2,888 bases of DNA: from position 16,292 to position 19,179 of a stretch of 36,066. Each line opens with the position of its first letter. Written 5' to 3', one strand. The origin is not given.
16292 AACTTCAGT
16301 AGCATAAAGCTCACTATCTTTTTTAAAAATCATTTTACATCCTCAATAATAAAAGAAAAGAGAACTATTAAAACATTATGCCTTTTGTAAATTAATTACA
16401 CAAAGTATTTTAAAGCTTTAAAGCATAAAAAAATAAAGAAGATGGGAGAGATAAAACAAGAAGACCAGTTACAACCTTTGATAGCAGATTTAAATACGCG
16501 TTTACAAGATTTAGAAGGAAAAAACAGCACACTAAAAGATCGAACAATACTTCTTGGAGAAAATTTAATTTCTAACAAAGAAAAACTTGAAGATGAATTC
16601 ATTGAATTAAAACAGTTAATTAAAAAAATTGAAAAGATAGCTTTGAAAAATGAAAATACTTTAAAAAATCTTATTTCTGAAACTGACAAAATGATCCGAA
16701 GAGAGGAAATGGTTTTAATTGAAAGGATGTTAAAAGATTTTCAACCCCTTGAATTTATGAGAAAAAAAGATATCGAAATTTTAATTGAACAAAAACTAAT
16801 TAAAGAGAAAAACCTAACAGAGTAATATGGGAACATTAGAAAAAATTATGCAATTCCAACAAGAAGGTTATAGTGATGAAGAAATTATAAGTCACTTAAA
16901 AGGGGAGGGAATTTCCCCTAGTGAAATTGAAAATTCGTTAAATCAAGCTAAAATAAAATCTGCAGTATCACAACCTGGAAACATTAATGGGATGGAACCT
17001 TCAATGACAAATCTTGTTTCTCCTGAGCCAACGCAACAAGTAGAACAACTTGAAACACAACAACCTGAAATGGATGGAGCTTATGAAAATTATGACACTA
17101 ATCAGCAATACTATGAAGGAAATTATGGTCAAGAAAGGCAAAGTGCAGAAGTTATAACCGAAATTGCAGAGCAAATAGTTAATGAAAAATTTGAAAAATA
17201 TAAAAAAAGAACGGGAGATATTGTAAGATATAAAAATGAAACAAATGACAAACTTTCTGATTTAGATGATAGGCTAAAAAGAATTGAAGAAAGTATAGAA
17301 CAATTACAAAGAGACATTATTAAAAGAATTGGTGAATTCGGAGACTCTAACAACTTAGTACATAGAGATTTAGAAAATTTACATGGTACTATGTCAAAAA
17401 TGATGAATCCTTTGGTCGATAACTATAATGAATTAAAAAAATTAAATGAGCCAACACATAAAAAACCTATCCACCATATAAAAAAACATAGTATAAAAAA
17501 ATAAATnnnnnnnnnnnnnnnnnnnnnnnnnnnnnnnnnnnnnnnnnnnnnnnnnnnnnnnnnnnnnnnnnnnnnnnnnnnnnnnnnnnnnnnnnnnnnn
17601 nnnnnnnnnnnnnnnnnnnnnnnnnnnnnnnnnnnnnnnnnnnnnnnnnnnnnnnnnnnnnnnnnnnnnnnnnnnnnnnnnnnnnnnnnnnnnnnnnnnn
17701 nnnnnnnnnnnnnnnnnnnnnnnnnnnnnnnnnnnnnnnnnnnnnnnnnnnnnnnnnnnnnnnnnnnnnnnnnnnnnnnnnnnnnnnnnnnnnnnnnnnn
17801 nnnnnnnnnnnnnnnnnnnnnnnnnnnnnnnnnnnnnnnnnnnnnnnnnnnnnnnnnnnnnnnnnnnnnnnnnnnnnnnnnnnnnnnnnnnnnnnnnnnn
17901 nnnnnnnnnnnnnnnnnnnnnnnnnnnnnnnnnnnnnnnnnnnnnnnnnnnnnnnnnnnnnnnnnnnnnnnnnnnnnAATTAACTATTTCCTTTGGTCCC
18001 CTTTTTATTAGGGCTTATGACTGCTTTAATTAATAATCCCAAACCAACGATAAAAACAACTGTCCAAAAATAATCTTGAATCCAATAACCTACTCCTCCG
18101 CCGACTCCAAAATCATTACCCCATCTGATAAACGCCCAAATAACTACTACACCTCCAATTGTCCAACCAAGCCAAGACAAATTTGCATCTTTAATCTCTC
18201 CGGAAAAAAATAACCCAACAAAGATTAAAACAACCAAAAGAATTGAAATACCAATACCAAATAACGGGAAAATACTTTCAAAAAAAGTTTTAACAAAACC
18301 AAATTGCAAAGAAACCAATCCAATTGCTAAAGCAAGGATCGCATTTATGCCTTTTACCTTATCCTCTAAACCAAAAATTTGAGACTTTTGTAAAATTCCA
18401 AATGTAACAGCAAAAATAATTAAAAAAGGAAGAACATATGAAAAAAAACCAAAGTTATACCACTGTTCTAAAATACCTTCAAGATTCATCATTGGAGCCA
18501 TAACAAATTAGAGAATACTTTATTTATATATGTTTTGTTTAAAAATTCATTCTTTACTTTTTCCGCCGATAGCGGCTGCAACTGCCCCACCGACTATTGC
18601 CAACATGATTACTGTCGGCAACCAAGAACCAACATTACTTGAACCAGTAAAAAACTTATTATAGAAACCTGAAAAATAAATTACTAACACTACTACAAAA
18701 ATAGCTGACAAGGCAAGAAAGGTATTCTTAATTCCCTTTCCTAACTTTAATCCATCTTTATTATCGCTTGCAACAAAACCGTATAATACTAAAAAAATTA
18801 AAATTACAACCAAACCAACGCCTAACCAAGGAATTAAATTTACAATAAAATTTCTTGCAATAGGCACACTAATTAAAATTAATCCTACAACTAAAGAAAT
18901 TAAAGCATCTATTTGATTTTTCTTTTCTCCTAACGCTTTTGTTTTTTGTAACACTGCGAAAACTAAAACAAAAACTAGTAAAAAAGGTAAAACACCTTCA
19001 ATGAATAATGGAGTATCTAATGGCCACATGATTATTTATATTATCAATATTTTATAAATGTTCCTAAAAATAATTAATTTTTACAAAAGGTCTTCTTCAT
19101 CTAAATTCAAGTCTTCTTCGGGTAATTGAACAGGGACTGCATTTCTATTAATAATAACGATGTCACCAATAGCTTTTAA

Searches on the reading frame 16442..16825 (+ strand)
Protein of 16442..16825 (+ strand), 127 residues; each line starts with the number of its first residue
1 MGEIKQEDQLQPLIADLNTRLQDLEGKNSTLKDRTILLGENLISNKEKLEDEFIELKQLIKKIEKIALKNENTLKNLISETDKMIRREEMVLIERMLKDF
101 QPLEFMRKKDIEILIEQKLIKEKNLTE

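Call 4: search_protein_families(library=pfam, proteins=[window:16442-16825:+], max_evalue=0.1)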
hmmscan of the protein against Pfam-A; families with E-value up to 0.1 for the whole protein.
window:16442-16825:+ (127 aa): 2 families
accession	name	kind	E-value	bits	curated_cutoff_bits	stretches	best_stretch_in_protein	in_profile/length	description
PF23967.1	DUF7295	-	0.049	14.4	27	1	38-111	40-111/121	Family of unknown function (DUF7295)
PF09738.14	LRRFIP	-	0.068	12.9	28.2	1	29-101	121-192/300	LRRFIP family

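Call 32: search_protein_families(library=ncbifam, proteins=[window:16442-16825:+], max_evalue=0.1)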
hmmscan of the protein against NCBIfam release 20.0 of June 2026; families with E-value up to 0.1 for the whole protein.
window:16442-16825:+ (127 aa): 1 family
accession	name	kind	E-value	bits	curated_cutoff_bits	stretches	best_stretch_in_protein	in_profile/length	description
TIGR04211.1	SH3_and_anchor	equivalog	0.084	12.5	65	0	7-80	75-144/198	TIGR04211 family SH3 domain-containing protein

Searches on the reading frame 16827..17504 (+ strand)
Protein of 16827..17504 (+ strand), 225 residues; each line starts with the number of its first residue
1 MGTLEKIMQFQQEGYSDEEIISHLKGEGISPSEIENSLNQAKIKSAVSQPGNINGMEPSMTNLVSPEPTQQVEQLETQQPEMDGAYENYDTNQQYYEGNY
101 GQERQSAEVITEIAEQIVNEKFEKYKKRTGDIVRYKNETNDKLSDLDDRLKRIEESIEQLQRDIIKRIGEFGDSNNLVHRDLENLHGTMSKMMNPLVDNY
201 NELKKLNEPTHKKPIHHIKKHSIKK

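Call 4: search_protein_families(library=pfam, proteins=[window:16827-17504:+], max_evalue=0.1)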
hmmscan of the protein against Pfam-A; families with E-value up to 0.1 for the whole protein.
window:16827-17504:+ (225 aa): 11 families
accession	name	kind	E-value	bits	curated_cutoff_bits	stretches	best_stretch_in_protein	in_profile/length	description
PF24625.1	DUF7626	-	0.0011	19.2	27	0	6-28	8-30/55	Domain of unknown function (DUF7626)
PF18982.5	JetA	-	0.0011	18.1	26.2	1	105-222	205-319/434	Wadjet protein JetA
PF10392.15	COG5_N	-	0.0018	18.9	31.2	1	110-175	42-106/132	Conserved oligomeric Golgi complex subunit 5, N-terminal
PF07926.17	TPR_MLP1_2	-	0.0026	18.2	36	1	70-185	19-129/129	TPR/MLP1/MLP2-like protein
PF04108.17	ATG17_like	-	0.0052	16.7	43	1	69-203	41-167/355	Autophagy protein ATG17-like domain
PF06009.19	Laminin_II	-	0.0068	16.9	33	1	136-220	12-97/138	Laminin Domain II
PF03961.19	FapA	-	0.0072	16.4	31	1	135-213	149-229/272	Flagellar Assembly Protein A beta solenoid domain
PF05218.19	DUF713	-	0.0085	16.3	24.5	1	139-209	33-107/185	Protein of unknown function (DUF713)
PF22943.2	HTH_68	-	0.026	14.6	27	0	1-20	4-23/45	Putative helix-turn-helix domain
PF07851.19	TMEM120A-B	-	0.054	13.2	29.8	1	116-202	12-88/324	TMEM120A/B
PF14362.11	DUF4407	-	0.057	13.1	31.3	1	41-167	116-228/297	Domain of unknown function (DUF4407)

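Call 32: search_protein_families(library=ncbifam, proteins=[window:16827-17504:+], max_evalue=0.1)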
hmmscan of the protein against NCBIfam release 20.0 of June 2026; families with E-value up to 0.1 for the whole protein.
window:16827-17504:+ (225 aa): 9 families
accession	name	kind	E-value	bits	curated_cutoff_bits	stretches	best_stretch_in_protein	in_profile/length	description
NF045780.1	TrlF_fam_ATP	equivalog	0.0014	17.4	350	1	4-205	508-708/944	TrlF family AAA-like ATPase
TIGR02168.1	SMC_prok_B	equivalog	0.0027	15.5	567.35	1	68-176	698-805/1181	chromosome segregation protein SMC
TIGR04527.1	mycoplas_twoTM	subfamily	0.0061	16.3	125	1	110-205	81-172/248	MG_279/MG_280 family protein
NF047516.1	LA_3659_fam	equivalog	0.0076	15.9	36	1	102-206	59-161/221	LA_3659 family protein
NF047514.1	SpiroCoCo_N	equivalog_domain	0.0076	15.9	75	1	102-206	59-161/221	SpiroCoCo family coiled-coil protein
TIGR02169.1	SMC_prok_A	equivalog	0.013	13.2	729.4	1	69-208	737-883/1165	chromosome segregation protein SMC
NF048001.1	GTP_morpho_1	equivalog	0.02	14.7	50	0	142-162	25-45/70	GTA head formation protein, RCAP_rcc01685 family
NF010009.0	PRK13482.1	equivalog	0.02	14.1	201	1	102-219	139-256/357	DNA integrity scanning diadenylate cyclase DisA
NF045487.1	ASRP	equivalog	0.021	13.4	300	1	119-203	354-438/593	archaea-specific SMC-related protein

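Call 81: search_solved_structures(query=A4, max_evalue=10, show_alignments=2)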
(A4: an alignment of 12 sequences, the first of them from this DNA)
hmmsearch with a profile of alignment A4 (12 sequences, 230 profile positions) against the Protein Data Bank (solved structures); distinct sequences matched with E-value up to 10: 28.
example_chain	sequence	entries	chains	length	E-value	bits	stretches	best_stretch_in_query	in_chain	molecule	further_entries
6r17_A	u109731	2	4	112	0.00088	22.2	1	132-213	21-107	Synaptonemal complex central element protein 2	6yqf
5cwb_A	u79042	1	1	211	0.0056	19.6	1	120-184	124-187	Designed helical repeat protein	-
8vl3_A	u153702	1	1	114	0.0056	19.6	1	13-38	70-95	De novo designed protein F3 parent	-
8skx_A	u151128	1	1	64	0.0096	18.8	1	7-39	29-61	Miniprotein HHH_rd4_0518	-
3swf_A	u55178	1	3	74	0.014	18.3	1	163-211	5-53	cGMP-gated cation channel alpha-1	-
8b8d_A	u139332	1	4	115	0.027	17.4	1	132-212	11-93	Phosphoprotein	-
2yo3_A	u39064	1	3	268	0.092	15.6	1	92-173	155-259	GENERAL CONTROL PROTEIN GCN4, PUTATIVE INNER MEMBRANE PROTEIN, GENERAL CONTROL PROTEIN GCN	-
8snb_8Q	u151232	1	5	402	0.1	15.5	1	128-186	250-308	Tektin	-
9zpv_A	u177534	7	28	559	0.13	15.1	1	160-211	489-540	Cyclic nucleotide-gated channel alpha-1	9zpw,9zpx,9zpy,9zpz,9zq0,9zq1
7lg1_A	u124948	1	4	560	0.13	15.1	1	160-211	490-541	cGMP-gated cation channel alpha-1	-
7lft_A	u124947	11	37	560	0.13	15.1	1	160-211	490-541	cGMP-gated cation channel alpha-1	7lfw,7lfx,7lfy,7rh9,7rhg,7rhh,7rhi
9okb_K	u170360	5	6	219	0.14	15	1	119-202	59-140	bmCENP-K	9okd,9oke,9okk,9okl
7o97_A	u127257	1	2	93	0.17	14.7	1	134-176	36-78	hypothetical protein UY81_C0065G0003 from Candidatus Giovannonibacteria bacterium converte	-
1gl2_C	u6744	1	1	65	0.21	14.5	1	165-208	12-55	VESICLE TRANSPORT V-SNARE PROTEIN VTI1-LIKE 1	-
2az0_A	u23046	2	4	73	0.21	14.4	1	166-208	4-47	B2 protein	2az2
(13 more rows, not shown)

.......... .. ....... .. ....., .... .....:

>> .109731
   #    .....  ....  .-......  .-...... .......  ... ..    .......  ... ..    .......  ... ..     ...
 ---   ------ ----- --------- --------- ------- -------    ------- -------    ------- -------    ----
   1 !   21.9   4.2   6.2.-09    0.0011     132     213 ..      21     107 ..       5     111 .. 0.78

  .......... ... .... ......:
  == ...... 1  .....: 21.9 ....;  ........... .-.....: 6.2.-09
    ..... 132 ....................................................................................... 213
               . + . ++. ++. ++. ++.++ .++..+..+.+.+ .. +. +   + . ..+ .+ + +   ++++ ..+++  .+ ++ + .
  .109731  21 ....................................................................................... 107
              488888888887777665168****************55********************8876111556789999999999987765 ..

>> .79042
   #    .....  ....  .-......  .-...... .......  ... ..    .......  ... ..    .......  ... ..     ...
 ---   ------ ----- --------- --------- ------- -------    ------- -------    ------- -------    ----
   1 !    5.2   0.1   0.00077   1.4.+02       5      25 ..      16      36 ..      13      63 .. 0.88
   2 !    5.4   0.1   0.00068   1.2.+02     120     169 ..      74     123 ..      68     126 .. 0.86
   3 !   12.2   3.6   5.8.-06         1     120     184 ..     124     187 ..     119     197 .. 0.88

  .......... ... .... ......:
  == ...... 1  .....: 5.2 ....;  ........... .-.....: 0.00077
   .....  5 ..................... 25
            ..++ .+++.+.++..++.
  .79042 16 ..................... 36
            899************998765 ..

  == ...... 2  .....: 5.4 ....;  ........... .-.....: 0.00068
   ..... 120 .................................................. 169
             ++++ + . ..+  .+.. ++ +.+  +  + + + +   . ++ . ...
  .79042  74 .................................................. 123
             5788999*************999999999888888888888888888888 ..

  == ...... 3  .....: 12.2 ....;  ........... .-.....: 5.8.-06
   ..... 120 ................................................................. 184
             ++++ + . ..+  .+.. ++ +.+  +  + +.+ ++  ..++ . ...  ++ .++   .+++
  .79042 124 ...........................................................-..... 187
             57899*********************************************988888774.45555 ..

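Call 82: search_protein_families(library=pfam, alignment_id=A4, max_evalue=0.01)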
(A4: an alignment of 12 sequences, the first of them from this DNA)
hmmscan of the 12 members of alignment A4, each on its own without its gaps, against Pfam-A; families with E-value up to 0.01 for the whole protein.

A. member 1, seq(225 aa): 8 families
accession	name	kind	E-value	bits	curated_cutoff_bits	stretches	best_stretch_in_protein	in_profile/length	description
PF24625.1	DUF7626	-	0.0011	19.2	27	0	6-28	8-30/55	Domain of unknown function (DUF7626)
PF18982.5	JetA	-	0.0011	18.1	26.2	1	105-222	205-319/434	Wadjet protein JetA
PF10392.15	COG5_N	-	0.0018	18.9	31.2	0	110-175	42-106/132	Conserved oligomeric Golgi complex subunit 5, N-terminal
PF07926.17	TPR_MLP1_2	-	0.0026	18.2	36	1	70-185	19-129/129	TPR/MLP1/MLP2-like protein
PF04108.17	ATG17_like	-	0.0052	16.7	43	1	69-203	41-167/355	Autophagy protein ATG17-like domain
PF06009.19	Laminin_II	-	0.0068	16.9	33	1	136-220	12-97/138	Laminin Domain II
PF03961.19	FapA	-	0.0072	16.4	31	1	135-213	149-229/272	Flagellar Assembly Protein A beta solenoid domain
PF05218.19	DUF713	-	0.0085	16.3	24.5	0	139-209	33-107/185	Protein of unknown function (DUF713)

B. families by the number of members that match (of 12 scanned): 24 families
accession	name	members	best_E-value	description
PF24625.1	DUF7626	3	6.2e-05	Domain of unknown function (DUF7626)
PF07889.17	DUF1664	2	0.00076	Protein of unknown function (DUF1664)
PF18982.5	JetA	2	0.0011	Wadjet protein JetA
PF05218.19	DUF713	2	0.0041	Protein of unknown function (DUF713)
PF03961.19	FapA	2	0.0072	Flagellar Assembly Protein A beta solenoid domain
PF14712.11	Snapin_Pallidin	1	0.00023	Snapin/Pallidin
PF03148.19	Tektin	1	0.00025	Tektin family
PF04124.18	Dor1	1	0.00092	Dor1-like family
PF03153.18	TFIIA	1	0.0017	Transcription factor IIA, alpha/beta subunit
PF10392.15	COG5_N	1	0.0018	Conserved oligomeric Golgi complex subunit 5, N-terminal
PF05478.16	Prominin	1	0.0025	Prominin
PF07926.17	TPR_MLP1_2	1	0.0026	TPR/MLP1/MLP2-like protein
PF07851.19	TMEM120A-B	1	0.0031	TMEM120A/B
PF10152.14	CCDC53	1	0.0038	Subunit CCDC53 of WASH complex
PF00113.28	Enolase_C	1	0.0043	Enolase, C-terminal TIM barrel domain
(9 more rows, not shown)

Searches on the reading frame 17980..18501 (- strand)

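Call 4: search_protein_families(library=pfam, proteins=[window:17980-18501:-], max_evalue=0.1)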
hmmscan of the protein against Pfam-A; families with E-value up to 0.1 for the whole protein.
window:17980-18501:- (173 aa): 2 families
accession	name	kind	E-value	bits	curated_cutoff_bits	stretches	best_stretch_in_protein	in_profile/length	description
PF09843.14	DUF2070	-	0.043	12.6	30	1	16-167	38-181/561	Predicted membrane protein (DUF2070)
PF13980.11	UPF0370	-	0.083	13.4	28.1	1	139-161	2-23/61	Uncharacterised protein family (UPF0370)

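Call 32: search_protein_families(library=ncbifam, proteins=[window:17980-18501:-], max_evalue=0.1)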
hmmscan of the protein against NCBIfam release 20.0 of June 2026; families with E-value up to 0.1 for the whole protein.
window:17980-18501:- (173 aa): 1 family
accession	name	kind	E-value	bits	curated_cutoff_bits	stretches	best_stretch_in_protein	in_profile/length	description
NF010185.0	PRK13664.1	equivalog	0.093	12.7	98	1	140-161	3-24/65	hypothetical protein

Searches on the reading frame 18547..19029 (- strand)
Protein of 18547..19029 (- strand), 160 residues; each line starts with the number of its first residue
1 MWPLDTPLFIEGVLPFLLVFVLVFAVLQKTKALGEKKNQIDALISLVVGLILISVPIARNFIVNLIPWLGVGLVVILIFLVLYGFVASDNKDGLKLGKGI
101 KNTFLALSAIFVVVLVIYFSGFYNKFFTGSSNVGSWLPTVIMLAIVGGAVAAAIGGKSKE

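Call 4: search_protein_families(library=pfam, proteins=[window:18547-19029:-], max_evalue=0.1)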
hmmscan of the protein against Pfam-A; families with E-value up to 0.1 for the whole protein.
window:18547-19029:- (160 aa): 3 families
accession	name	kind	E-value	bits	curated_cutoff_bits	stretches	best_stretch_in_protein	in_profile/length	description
PF01757.29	Acyl_transf_3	-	0.0017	17.9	31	1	14-146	128-259/326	Acyltransferase domain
PF15168.11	TRIQK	-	0.045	14.1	27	1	95-125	43-72/79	Triple QxxK/R motif-containing protein family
PF18895.5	T4SS_pilin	-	0.097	13.2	26.6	0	12-54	18-62/71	Type IV secretion system pilin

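Call 32: search_protein_families(library=ncbifam, proteins=[window:18547-19029:-], max_evalue=0.1)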
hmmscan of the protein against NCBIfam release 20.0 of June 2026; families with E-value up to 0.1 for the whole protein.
window:18547-19029:- (160 aa): 0 families

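Call 60: find_homologous_proteins(query=window:18547-19029:-, max_evalue=0.001)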
Query window:18547-19029:- (160 aa): 161 proteins with E <= 0.001 among 2467 candidates; the best 120 are listed.
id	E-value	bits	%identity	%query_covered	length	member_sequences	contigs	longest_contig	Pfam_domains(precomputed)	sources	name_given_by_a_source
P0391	2.4e-91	322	100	100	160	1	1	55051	-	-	-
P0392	2.1e-64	234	72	100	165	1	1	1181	-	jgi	jgi:peptidoglycan/LPS O-acetylase OafA/YrhL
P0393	5.7e-54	200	64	100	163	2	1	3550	PF01757.29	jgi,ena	jgi:hypothetical protein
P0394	6.1e-53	197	66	100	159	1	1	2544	-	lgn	-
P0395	2.9e-52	195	61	99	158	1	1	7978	-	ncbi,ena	-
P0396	1.9e-51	192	64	86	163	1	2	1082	-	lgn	-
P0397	2.1e-51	192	61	98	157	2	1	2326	-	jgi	jgi:hypothetical protein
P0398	3.4e-51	191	59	100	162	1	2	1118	-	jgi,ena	jgi:hypothetical protein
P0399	5.2e-51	191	60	99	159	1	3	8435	-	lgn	-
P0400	3.1e-50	188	60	99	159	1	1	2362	-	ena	-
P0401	1.2e-49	186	59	100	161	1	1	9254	-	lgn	-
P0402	1.2e-49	186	59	100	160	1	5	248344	-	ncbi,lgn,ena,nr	ncbi:hypothetical protein H8D91_01205 [archaeon]|nr:hypothetical protein [archaeon]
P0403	3.4e-49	185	59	99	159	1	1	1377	-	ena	-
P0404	1.8e-48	183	58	100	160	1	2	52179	-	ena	-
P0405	4.7e-48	181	62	99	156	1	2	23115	-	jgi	jgi:hypothetical protein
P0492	9.0e-24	102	46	79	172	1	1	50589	-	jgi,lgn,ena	-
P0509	8.2e-22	96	53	76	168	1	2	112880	-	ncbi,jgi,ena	-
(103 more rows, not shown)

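Call 64: find_encoding_contigs(protein=P0492, flank=8000, max_places=1)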
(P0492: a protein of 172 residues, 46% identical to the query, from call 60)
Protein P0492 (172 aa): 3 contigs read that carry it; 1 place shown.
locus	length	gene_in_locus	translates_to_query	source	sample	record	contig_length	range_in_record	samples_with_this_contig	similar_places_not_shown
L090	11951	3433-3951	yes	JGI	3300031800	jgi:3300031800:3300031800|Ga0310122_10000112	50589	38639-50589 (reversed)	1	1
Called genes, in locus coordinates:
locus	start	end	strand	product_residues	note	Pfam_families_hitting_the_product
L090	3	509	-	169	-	?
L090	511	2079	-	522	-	PF00270:DEAD, PF04851:ResIII, PF18766:SWI2_SNF2 (weak), PF21210:RNA_helicase_helical, PF00271:Helicase_C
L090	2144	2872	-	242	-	-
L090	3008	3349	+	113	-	PF05239:PRC (weak)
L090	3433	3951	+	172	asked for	-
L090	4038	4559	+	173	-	-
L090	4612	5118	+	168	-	-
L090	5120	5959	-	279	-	-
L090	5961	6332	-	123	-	-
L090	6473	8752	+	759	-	PF00437:T2SSE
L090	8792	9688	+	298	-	-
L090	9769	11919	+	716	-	-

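Call 65: find_encoding_contigs(protein=P0509, flank=8000, max_places=1)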
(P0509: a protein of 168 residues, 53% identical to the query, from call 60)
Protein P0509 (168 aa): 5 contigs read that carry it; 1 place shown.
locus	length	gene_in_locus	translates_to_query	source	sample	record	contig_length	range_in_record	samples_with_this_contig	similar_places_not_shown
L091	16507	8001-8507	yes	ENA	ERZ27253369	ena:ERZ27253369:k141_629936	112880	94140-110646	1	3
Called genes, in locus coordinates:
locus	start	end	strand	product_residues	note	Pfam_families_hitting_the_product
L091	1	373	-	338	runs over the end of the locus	PF00579:tRNA-synt_1b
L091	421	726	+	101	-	-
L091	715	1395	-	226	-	PF02732:ERCC4, PF12826:HHH_2 (weak), PF14520:HHH_5 (weak)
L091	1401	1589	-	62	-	-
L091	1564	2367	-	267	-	PF01909:NTP_transf_2, PF18765:Polbeta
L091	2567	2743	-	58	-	-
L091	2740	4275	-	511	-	PF00270:DEAD, PF04851:ResIII, PF21210:RNA_helicase_helical, PF00271:Helicase_C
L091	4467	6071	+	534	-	-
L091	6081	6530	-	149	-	-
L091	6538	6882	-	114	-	-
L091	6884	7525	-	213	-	-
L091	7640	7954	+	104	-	PF05239:PRC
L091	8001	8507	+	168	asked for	-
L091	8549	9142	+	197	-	-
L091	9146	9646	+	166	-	-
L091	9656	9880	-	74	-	-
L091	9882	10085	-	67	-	PF10049:DUF2283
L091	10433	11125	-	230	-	-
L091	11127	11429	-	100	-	-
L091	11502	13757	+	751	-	PF00437:T2SSE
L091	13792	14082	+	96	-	-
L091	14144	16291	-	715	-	-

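Call 67: predict_structure(alignment_id=A3)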
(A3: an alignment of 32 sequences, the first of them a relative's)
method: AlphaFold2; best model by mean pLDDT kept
length: 160 residues; sequences in the alignment: 32
mean_pLDDT: 73.9   pTM: 0.44
mean pLDDT of the five models: 73.9, 68.1, 66.6, 65.3, 64.4
residues with pLDDT >= 90: 1; 70-90: 114; 50-70: 41; < 50: 4
segments of 3 or more residues with pLDDT < 50: 157-160
pLDDT, mean of each block of 10 residues (from residue 1): 80 86 85 76 83 83 82 80 68 62 75 73 61 60 70 57
secondary structure, 60 per line:
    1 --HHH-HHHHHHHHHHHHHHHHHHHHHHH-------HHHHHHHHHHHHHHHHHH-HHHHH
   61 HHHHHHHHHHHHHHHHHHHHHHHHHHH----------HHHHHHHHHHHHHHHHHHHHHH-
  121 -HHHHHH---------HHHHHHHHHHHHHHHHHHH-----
elements in order: H7-29 H37-54 H56-87 H98-119 H122-127 H137-155

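Call 72: fold_search(model_id=the predicted structure, library=pdb)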
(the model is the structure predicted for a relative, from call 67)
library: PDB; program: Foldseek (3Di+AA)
matches with E <= 10: 0; with E <= 0.001: 0
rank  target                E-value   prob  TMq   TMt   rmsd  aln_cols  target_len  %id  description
